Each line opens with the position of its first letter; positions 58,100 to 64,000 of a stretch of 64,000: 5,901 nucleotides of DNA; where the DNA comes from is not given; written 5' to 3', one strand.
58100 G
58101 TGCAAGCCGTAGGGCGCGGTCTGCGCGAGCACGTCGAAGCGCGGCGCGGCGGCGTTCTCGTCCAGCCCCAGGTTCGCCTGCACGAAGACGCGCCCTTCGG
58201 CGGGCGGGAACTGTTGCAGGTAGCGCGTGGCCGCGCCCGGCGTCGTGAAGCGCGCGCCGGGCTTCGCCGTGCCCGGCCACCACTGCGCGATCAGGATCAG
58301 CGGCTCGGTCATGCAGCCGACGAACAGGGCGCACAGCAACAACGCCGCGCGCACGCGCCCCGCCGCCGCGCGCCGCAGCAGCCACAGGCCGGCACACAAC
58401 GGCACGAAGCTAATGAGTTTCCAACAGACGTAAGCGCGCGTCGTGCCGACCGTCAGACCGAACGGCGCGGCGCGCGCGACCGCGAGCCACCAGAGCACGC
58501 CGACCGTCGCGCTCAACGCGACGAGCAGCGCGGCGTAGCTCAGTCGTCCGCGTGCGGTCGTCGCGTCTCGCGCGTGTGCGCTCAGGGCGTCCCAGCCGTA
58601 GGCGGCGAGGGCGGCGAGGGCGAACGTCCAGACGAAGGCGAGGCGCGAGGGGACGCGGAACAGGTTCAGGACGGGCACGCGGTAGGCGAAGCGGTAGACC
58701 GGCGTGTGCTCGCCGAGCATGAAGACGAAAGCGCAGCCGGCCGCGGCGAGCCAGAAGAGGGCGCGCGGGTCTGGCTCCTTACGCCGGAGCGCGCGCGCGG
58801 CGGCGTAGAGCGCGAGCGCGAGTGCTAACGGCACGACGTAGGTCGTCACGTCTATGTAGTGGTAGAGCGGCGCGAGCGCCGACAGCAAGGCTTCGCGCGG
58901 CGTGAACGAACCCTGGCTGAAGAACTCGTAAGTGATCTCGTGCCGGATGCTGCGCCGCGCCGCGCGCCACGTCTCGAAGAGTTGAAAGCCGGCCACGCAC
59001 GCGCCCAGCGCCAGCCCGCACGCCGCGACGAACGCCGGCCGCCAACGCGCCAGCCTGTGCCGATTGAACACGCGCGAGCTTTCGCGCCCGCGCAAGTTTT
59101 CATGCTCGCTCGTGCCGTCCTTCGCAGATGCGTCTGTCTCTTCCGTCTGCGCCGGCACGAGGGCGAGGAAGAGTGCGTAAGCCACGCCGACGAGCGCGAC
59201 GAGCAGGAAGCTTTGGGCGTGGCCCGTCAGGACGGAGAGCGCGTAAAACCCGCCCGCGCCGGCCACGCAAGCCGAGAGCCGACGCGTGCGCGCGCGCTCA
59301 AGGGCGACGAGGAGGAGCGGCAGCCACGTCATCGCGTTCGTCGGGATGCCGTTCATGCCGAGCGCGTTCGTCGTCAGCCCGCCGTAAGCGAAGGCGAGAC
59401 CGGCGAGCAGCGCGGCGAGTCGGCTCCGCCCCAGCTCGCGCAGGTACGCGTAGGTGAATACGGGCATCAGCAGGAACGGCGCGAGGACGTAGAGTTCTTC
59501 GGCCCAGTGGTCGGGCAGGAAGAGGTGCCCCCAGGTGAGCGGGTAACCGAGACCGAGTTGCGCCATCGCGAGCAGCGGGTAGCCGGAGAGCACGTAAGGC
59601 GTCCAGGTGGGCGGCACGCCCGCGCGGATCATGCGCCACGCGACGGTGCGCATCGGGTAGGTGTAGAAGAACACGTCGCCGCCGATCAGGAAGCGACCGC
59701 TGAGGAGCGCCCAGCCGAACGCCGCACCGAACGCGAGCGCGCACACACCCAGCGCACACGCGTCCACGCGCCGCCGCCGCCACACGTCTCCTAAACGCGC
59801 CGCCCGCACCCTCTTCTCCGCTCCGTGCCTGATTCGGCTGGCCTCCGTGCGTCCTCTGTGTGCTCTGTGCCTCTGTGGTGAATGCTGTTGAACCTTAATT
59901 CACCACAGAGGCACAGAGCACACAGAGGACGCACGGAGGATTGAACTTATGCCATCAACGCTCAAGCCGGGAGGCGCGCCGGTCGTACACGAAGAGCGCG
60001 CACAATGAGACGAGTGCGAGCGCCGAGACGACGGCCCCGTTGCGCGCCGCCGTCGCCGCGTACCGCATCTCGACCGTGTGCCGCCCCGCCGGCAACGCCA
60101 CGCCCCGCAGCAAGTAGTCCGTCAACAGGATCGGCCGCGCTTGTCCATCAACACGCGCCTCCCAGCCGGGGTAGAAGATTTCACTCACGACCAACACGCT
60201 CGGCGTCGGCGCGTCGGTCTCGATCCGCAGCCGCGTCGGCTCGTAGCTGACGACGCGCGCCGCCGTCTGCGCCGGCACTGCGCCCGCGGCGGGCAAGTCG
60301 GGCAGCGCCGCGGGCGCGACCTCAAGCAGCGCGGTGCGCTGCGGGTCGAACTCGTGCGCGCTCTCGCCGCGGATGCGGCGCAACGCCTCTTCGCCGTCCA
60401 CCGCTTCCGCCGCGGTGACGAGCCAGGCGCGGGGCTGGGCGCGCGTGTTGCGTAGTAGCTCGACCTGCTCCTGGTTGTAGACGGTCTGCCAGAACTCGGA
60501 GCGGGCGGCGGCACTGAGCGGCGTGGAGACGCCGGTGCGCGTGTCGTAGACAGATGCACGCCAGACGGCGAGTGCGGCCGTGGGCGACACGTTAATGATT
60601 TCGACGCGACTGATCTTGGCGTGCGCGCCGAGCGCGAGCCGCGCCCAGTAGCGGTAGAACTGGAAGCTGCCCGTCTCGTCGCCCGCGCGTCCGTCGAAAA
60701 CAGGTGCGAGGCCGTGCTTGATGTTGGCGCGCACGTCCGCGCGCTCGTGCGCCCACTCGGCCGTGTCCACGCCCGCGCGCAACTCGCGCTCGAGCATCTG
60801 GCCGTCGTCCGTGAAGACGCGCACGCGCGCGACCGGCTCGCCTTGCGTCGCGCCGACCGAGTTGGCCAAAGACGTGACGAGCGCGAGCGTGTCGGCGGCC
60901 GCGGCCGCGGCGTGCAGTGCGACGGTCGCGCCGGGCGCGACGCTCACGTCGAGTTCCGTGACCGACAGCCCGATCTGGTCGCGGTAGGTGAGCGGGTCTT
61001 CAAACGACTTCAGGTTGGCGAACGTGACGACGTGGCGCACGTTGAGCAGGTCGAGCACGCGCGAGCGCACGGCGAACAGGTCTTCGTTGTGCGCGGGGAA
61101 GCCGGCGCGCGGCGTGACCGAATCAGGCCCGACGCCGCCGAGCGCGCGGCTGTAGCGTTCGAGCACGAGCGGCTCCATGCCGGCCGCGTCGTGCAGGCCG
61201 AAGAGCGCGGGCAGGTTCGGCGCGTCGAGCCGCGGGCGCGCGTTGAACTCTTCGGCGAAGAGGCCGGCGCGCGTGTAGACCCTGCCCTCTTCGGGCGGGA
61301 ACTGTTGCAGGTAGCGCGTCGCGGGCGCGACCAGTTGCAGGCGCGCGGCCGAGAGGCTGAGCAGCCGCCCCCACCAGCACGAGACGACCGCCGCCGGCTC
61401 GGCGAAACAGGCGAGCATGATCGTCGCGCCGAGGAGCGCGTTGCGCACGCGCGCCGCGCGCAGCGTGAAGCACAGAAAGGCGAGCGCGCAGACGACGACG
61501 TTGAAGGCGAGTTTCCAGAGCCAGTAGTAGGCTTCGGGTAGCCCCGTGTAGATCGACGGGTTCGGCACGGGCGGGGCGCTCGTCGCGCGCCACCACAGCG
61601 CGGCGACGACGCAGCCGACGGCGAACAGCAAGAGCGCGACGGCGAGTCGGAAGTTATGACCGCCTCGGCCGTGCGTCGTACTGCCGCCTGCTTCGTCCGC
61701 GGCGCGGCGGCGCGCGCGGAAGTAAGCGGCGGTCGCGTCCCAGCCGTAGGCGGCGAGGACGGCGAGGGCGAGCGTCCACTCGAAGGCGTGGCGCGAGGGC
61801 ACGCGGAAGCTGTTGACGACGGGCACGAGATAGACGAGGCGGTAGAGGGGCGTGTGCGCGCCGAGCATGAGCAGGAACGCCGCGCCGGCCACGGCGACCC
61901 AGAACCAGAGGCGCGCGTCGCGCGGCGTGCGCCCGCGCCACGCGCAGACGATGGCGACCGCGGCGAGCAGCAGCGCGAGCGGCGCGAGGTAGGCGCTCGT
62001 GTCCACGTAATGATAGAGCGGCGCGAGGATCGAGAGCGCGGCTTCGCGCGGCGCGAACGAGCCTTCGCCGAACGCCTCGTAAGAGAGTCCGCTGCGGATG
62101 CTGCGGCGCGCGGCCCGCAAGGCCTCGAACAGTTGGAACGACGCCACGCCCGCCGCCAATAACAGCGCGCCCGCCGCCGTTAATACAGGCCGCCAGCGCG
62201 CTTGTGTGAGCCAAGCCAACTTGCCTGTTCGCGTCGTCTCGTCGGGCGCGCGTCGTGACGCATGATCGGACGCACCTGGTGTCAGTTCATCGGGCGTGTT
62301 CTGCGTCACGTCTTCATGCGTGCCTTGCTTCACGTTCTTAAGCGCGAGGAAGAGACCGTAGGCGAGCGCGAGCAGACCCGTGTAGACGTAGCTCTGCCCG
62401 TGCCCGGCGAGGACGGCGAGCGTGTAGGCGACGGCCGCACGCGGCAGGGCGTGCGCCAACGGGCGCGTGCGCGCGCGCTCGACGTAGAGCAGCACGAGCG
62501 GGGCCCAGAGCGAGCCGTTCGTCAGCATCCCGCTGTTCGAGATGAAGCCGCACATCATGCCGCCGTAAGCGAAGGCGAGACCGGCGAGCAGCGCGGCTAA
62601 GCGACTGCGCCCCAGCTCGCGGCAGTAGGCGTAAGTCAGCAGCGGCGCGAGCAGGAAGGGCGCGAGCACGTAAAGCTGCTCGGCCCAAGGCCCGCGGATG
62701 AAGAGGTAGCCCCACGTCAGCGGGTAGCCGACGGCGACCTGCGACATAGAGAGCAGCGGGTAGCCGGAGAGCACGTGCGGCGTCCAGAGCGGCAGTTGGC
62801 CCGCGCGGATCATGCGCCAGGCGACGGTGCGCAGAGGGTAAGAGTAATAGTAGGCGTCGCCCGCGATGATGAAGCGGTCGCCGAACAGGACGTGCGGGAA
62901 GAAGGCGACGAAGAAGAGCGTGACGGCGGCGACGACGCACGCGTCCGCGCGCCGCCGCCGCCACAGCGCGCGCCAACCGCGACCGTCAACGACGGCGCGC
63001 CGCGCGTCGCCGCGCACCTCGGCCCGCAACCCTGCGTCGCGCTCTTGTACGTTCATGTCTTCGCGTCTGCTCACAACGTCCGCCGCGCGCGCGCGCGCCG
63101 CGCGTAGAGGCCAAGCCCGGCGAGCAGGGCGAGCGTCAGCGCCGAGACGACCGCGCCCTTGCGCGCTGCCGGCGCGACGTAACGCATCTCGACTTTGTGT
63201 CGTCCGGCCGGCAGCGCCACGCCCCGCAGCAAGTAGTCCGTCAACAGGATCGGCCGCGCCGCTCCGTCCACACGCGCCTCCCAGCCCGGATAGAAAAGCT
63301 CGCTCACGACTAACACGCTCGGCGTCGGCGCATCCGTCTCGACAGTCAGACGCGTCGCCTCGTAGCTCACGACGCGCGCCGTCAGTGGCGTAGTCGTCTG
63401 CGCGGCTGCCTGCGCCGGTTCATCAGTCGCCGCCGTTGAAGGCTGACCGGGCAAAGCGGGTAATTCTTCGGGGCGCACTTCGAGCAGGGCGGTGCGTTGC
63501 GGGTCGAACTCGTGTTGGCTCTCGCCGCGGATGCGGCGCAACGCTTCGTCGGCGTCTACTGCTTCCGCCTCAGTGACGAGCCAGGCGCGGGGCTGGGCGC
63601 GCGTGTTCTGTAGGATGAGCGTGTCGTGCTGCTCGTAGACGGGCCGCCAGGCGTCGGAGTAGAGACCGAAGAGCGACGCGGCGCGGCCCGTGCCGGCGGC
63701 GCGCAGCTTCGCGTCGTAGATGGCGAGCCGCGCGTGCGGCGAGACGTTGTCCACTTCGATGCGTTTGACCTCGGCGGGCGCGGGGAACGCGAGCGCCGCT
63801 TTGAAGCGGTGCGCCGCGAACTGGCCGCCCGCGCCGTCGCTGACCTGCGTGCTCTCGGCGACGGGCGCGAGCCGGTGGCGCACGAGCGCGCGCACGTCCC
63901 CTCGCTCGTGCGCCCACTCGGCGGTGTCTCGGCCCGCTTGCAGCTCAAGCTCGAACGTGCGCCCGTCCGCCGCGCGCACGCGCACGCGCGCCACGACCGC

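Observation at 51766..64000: GtrB/CsbB-like GT2 followed by an array of at least four YfhO-like membrane proteins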

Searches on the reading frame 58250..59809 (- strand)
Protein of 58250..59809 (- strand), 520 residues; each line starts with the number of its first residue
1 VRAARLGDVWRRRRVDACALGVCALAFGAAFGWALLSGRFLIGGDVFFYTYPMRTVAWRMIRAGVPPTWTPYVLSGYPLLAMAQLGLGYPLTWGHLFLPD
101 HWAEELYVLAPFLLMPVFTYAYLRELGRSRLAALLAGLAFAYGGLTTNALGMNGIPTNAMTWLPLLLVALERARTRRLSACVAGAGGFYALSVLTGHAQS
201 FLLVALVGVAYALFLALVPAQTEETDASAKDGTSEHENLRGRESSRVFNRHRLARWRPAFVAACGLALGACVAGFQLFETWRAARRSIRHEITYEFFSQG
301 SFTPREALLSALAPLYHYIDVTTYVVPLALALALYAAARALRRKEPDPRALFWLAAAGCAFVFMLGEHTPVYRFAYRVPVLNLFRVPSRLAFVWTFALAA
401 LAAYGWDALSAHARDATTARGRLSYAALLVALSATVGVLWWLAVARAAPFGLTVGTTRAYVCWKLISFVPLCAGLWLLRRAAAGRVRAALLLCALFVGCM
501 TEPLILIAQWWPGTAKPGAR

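Call 18: search_protein_families(library=pfam, proteins=[window:58250-59809:-], max_evalue=10)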
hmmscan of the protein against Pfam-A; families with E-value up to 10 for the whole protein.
seq(520 aa): 2 families
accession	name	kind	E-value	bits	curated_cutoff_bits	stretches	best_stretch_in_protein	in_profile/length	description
PF22258.1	DUF6949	-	0.035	14.7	28.7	1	8-42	59-93/99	Family of unknown function (DUF6949)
PF09586.16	YfhO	-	2.6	6.7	28.5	0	112-447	100-390/835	Bacterial membrane protein YfhO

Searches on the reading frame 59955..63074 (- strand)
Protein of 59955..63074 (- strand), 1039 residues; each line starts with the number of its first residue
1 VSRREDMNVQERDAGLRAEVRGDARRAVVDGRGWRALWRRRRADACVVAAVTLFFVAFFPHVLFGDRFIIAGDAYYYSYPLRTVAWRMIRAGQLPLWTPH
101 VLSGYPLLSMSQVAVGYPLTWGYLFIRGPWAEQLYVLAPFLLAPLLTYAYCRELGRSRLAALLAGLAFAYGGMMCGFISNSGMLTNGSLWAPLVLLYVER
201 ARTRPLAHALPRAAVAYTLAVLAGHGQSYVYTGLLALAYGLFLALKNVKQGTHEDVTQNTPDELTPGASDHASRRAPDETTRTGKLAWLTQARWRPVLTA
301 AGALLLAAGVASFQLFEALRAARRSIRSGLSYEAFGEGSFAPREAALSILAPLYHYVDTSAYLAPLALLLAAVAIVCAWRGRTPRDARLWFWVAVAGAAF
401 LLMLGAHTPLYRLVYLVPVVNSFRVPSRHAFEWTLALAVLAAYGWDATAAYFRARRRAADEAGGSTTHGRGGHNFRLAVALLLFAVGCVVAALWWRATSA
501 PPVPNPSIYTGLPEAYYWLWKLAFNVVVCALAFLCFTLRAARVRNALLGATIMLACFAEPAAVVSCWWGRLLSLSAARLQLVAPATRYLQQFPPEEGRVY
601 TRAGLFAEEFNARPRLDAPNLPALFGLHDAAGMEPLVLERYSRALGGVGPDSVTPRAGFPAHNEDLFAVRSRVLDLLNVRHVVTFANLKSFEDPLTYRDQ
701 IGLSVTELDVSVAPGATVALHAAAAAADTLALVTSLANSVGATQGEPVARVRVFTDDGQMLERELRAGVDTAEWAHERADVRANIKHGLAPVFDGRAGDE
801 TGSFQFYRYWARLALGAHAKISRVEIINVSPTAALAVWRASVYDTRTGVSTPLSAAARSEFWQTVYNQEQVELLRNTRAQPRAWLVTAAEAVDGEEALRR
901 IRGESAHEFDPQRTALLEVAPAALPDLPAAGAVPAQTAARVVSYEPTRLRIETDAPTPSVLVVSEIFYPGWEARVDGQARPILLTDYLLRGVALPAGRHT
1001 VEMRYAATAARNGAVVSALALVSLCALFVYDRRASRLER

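Call 5: search_protein_families(library=pfam, proteins=[window:59955-63074:-], max_evalue=0.01)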
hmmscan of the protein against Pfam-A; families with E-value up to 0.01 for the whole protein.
window:59955-63074:- (1039 aa): 1 family
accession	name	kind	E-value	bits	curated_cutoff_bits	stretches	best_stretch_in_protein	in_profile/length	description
PF09586.16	YfhO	-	4.8e-05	22.4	28.5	1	936-1017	753-835/835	Bacterial membrane protein YfhO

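Call 6: search_protein_families(library=ncbifam, proteins=[window:59955-63074:-], max_evalue=0.01)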
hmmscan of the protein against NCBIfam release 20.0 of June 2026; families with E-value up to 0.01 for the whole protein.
window:59955-63074:- (1039 aa): 1 family
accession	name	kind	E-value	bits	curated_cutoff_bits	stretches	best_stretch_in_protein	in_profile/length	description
NF047589.1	GlcsyltransPgfM1Strep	equivalog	0.002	16.2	1400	1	959-1030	881-953/955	glycosyltransferase PgfM1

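Call 9: find_encoding_contigs(protein=window:59955-63074:-, flank=10000, max_places=6)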
Protein window:59955-63074:- (1039 aa): no gene with exactly this product is on record in the collection.

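Call 10: find_encoding_contigs(protein=window:59955-63056:-, flank=10000, max_places=6)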
Protein window:59955-63056:- (1033 aa): 2 contigs read that carry it; 2 places shown.
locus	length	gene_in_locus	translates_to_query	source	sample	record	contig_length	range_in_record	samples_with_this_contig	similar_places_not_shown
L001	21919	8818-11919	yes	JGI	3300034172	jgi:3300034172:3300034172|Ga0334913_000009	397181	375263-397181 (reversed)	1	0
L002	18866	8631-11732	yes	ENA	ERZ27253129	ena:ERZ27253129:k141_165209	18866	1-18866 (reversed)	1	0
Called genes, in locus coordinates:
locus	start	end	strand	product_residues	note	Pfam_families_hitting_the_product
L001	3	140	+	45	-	?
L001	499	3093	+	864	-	PF07676:PD40 (faint)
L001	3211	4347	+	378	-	PF13439:Glyco_transf_4, PF20706:GT4-conflict, PF00534:Glycos_transf_1, PF13692:Glyco_trans_1_4, PF13524:Glyco_trans_1_2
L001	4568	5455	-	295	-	PF13946:DUF4214 (weak)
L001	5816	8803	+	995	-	PF09586:YfhO (weak)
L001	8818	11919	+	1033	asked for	-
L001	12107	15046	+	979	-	PF09586:YfhO (faint)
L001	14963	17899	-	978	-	PF09586:YfhO (weak)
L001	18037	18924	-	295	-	PF13489:Methyltransf_23, PF08241:Methyltransf_11, PF08242:Methyltransf_12, PF13649:Methyltransf_25, PF13847:Methyltransf_31 (weak)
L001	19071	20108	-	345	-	PF00535:Glycos_transf_2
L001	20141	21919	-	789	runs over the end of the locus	PF13439:Glyco_transf_4 (faint), PF13579:Glyco_trans_4_4 (weak), PF00534:Glycos_transf_1, PF13692:Glyco_trans_1_4, PF00534:Glycos_transf_1, PF13692:Glyco_trans_1_4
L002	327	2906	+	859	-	PF07676:PD40 (faint)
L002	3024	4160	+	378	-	PF13439:Glyco_transf_4, PF20706:GT4-conflict, PF00534:Glycos_transf_1, PF13692:Glyco_trans_1_4, PF13524:Glyco_trans_1_2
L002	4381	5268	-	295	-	PF13946:DUF4214 (weak)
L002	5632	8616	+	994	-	PF09586:YfhO (weak)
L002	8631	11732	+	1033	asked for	-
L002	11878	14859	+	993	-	PF09586:YfhO (faint)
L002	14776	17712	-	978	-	PF09586:YfhO (weak)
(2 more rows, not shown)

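Call 71: search_protein_families(library=pfam, proteins=[L001:5816-8803:+, L001:4568-5455:-, L001:3211-4347:+, L001:499-3093:+], max_evalue=0.1)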
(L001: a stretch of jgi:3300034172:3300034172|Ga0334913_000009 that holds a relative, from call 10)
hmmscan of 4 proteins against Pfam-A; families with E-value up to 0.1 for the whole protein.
L001:5816-8803:+ (995 aa): 1 family
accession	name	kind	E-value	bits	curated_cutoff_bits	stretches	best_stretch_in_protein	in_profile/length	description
PF09586.16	YfhO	-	1.2e-10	40.9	28.5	1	885-972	747-835/835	Bacterial membrane protein YfhO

L001:4568-5455:- (295 aa): 2 families
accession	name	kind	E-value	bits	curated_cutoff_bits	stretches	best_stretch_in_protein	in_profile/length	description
PF13946.11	DUF4214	-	3.6e-13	49.8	23.2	2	230-295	3-72/72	Domain of unknown function (DUF4214)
PF06791.18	TMP_2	-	0.081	13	30.2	0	196-241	107-152/208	Prophage tail length tape measure protein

L001:3211-4347:+ (378 aa): 5 families
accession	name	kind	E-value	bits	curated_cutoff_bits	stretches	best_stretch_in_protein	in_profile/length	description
PF00534.26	Glycos_transf_1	-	1.3e-35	122.9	26.4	1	190-344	14-169/172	Glycosyl transferases group 1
PF13692.12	Glyco_trans_1_4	-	7.4e-33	114.2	27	1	194-333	4-142/142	Glycosyl transferases group 1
PF20706.3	GT4-conflict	-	1.9e-14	53.9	26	1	188-358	194-383/385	Family 4 Glycosyltransferase in conflict systems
PF13524.12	Glyco_trans_1_2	-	9.4e-13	48.8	25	1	215-361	8-143/144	Glycosyl transferase-like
PF13439.12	Glyco_transf_4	-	1.4e-11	45.2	28.5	1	16-165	3-163/170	Glycosyltransferase Family 4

L001:499-3093:+ (864 aa): 4 families
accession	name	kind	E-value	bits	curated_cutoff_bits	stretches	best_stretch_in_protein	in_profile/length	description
PF07676.18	PD40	-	1.1e-06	28.9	20.9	0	153-173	16-35/38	WD40-like Beta Propeller Repeat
PF01833.30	TIG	-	0.013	15.9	20.9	1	662-703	31-71/84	IPT/TIG domain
PF13517.12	FG-GAP_3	-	0.014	16.4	26.9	0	186-245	5-50/61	FG-GAP-like repeat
PF21504.2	FLIC_barrel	-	0.024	15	27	0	759-775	2-18/44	Flagellin, barrel domain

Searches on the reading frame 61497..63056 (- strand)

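Call 18: search_protein_families(library=pfam, proteins=[window:61497-63056:-], max_evalue=10)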
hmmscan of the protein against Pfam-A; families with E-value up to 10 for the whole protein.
seq(520 aa): 1 family
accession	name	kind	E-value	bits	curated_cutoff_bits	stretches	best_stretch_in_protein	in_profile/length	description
PF08078.17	PsaX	-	0.12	12.8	25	1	466-488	9-31/35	PsaX family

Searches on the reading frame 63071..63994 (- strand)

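Call 5: search_protein_families(library=pfam, proteins=[window:63071-63994:-], max_evalue=0.01)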
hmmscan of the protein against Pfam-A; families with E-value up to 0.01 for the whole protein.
window:63071-63994:- (307 aa): 1 family
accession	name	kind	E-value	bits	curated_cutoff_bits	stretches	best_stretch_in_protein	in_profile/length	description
PF09586.16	YfhO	-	1.1e-06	27.8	28.5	1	196-284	746-835/835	Bacterial membrane protein YfhO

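Call 6: search_protein_families(library=ncbifam, proteins=[window:63071-63994:-], max_evalue=0.01)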
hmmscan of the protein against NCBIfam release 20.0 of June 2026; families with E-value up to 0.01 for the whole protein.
window:63071-63994:- (307 aa): 2 families
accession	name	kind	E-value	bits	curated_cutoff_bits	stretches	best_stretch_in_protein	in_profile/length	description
NF047589.1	GlcsyltransPgfM1Strep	equivalog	0.0059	14.7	1400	1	226-292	881-948/955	glycosyltransferase PgfM1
NF047590.1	GlcsyltransPgfM2Strep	equivalog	0.008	14.4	1500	1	228-291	810-873/884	glycosyltransferase PgfM2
